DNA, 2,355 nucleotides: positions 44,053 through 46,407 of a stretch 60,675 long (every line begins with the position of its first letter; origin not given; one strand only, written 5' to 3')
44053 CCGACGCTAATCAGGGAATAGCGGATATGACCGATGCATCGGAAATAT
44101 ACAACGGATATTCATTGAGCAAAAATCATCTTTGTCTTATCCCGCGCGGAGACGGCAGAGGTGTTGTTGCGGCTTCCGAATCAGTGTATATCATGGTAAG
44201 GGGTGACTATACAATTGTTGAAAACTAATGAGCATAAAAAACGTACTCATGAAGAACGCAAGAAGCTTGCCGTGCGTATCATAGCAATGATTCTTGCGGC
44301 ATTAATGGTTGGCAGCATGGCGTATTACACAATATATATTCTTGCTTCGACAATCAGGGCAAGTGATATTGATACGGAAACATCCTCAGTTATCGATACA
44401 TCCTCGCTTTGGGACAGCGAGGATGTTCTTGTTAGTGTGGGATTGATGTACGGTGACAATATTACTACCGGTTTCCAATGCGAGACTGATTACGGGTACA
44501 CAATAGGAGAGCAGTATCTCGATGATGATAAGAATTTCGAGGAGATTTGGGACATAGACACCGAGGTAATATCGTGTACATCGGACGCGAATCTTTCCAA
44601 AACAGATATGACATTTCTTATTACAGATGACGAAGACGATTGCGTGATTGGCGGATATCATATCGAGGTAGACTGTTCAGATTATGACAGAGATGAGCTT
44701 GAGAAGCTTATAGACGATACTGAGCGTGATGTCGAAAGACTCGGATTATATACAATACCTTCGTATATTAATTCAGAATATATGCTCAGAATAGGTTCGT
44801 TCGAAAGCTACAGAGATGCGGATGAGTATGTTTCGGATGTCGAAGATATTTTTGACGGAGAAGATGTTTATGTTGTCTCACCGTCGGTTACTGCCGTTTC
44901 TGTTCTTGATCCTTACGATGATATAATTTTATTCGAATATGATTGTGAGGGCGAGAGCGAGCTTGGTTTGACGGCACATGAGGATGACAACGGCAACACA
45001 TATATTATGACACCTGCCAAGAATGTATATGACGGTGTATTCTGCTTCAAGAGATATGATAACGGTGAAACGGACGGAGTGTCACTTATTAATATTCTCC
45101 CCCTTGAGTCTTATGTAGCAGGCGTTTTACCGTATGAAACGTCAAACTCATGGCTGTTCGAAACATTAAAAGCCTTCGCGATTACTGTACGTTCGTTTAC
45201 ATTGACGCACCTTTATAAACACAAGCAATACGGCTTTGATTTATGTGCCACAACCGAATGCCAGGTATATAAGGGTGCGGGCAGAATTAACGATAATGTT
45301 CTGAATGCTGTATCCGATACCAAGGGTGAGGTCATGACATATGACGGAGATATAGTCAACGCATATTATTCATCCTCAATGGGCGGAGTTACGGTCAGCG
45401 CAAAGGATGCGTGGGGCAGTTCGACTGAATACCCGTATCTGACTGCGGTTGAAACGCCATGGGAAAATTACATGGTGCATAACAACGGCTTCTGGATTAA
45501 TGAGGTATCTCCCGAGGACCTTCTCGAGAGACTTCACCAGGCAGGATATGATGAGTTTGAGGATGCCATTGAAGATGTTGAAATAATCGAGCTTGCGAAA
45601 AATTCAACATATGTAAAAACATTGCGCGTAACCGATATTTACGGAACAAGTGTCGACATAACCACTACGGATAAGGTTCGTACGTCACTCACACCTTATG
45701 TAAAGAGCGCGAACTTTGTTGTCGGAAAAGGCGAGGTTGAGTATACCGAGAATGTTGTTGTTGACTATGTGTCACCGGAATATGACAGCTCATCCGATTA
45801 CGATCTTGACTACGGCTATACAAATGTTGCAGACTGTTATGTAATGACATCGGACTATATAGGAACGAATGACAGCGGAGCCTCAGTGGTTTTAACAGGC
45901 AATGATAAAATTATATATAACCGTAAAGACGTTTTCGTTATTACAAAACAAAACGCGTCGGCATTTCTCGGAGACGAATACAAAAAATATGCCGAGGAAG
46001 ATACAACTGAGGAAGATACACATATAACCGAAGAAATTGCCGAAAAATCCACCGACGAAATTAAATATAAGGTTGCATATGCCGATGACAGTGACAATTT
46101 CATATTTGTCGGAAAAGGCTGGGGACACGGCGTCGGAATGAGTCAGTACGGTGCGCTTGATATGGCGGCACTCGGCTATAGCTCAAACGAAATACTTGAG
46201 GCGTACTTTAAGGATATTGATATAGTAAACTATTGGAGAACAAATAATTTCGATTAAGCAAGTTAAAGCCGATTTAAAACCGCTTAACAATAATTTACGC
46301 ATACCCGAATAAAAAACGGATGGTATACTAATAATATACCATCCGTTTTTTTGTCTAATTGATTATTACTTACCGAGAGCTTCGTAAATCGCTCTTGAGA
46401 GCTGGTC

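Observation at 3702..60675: Dispersed family of four short elements with a conserved core and a stem that changes sequence but keeps pairing (best candidate for an undescribed system)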

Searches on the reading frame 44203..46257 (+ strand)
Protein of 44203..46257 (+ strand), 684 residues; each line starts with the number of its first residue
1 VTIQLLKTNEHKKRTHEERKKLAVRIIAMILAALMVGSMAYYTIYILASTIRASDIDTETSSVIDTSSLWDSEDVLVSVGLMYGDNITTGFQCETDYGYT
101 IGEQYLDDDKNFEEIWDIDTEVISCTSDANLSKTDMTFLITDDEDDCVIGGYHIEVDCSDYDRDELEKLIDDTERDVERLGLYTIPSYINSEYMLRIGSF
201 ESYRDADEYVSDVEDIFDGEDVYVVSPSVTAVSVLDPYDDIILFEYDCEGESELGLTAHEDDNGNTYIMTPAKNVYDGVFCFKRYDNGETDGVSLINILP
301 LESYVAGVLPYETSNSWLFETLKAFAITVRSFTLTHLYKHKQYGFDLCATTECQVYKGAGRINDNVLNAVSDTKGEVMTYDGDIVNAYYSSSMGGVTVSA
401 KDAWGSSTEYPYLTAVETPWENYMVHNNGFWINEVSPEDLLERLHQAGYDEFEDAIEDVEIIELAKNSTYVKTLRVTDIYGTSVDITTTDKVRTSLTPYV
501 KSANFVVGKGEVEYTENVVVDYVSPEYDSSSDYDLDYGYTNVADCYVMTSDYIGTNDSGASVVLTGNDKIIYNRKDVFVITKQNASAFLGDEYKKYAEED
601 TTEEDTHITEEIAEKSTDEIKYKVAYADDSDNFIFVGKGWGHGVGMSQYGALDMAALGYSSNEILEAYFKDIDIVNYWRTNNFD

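Call 84: search_protein_families(library=pfam, proteins=[window:44203-46257:+], max_evalue=0.00001)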
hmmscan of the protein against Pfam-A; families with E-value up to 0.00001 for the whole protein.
window:44203-46257:+ (684 aa): 1 family
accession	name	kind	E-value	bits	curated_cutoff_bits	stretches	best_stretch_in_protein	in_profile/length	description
PF08486.15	SpoIID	-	1.5e-23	83.7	23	1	291-380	3-97/97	Stage II sporulation protein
